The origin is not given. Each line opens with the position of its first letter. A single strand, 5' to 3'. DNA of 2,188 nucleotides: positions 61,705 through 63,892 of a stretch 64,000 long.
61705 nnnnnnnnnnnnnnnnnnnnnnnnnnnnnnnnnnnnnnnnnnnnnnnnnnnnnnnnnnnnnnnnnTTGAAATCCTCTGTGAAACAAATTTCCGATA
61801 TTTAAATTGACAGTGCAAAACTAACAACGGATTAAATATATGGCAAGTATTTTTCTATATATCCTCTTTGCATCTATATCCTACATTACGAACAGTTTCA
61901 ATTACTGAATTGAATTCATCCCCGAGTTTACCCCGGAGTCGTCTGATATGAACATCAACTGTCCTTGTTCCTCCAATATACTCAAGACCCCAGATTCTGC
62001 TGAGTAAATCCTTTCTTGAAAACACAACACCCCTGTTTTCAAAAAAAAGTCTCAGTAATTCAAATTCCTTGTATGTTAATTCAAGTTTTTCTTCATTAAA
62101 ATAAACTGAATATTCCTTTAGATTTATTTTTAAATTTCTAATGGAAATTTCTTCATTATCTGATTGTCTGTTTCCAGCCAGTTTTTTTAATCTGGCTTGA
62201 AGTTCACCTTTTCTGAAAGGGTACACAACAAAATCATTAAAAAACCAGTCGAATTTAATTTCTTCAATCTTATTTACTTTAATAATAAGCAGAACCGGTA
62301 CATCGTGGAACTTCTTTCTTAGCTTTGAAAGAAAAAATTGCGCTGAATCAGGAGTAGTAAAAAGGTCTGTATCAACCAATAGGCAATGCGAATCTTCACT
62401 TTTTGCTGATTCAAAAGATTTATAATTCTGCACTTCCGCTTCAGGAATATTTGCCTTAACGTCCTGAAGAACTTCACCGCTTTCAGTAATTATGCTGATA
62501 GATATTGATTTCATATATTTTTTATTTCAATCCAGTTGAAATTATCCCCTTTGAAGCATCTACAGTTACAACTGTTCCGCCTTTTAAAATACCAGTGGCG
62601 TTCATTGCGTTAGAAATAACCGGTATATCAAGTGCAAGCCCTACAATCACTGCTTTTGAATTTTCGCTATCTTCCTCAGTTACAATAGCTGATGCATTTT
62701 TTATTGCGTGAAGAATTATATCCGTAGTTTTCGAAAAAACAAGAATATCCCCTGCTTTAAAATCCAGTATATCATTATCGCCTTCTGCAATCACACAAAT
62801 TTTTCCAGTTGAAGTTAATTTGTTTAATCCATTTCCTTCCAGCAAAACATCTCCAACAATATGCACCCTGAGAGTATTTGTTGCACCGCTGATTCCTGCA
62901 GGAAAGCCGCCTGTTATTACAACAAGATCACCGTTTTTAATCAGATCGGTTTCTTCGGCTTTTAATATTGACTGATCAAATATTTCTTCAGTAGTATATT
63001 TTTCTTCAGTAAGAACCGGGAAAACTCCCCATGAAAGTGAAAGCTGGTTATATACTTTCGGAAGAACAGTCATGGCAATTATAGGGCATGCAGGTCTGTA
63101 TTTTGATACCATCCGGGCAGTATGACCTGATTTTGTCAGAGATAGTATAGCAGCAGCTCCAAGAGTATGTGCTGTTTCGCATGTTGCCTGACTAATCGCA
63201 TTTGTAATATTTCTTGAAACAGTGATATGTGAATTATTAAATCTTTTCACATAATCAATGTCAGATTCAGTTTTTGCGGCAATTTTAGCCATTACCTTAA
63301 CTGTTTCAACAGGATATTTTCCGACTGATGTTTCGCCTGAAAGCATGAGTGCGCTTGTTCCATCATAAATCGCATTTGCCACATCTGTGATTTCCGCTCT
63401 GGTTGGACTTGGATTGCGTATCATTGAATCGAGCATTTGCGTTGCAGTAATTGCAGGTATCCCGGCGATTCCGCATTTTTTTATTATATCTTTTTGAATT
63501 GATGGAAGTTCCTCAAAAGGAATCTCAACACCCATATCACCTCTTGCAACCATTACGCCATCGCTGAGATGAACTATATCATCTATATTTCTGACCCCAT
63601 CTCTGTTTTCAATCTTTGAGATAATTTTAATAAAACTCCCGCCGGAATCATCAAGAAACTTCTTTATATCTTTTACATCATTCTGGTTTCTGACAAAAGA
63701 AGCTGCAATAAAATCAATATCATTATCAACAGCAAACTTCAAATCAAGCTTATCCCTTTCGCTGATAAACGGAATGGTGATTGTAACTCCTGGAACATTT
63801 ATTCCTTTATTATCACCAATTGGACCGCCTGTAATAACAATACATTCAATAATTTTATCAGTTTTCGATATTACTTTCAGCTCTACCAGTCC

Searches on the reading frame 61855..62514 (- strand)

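Call 78: search_protein_families(library=pfam, proteins=[window:61855-62514:-], max_evalue=0.001)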
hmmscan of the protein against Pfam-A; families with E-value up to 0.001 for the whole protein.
window:61855-62514:- (219 aa): 2 families
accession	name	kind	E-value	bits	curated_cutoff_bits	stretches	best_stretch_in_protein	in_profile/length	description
PF00486.34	Trans_reg_C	-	5.5e-26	90.9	26.2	1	142-214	2-76/77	Transcriptional regulatory protein, C terminal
PF21695.3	GlnR_1st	-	1.2e-05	25.7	27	1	32-110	32-108/111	Transcription regulator GlnR, N-terminal domain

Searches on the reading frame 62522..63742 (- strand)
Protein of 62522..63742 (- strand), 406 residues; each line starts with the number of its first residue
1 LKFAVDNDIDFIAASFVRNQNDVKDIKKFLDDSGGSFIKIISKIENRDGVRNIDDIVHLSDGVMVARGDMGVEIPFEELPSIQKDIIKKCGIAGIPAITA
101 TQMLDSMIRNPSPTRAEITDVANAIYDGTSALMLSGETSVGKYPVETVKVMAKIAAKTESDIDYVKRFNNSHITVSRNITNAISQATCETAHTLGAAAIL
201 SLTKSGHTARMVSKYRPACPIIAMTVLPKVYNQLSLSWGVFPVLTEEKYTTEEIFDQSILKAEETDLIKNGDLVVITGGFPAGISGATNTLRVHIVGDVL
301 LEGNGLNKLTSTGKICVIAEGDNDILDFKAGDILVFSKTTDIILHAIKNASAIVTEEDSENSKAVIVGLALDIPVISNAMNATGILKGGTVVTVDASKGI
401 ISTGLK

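Call 26: search_protein_families(library=pfam, proteins=[window:62522-63742:-], max_evalue=0.0001)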
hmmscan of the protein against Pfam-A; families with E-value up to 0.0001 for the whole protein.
window:62522-63742:- (406 aa): 3 families
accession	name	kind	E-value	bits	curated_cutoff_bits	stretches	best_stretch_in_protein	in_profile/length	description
PF00224.27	PK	-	2.9e-66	224.2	30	1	1-148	182-328/328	Pyruvate kinase, barrel domain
PF02887.21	PK_C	-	1.9e-40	137.9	28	1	181-294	1-114/114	Pyruvate kinase, alpha/beta domain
PF00391.29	PEP-utilizers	-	6.8e-16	58.1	23.1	1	328-399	1-72/72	PEP-utilising enzyme, mobile domain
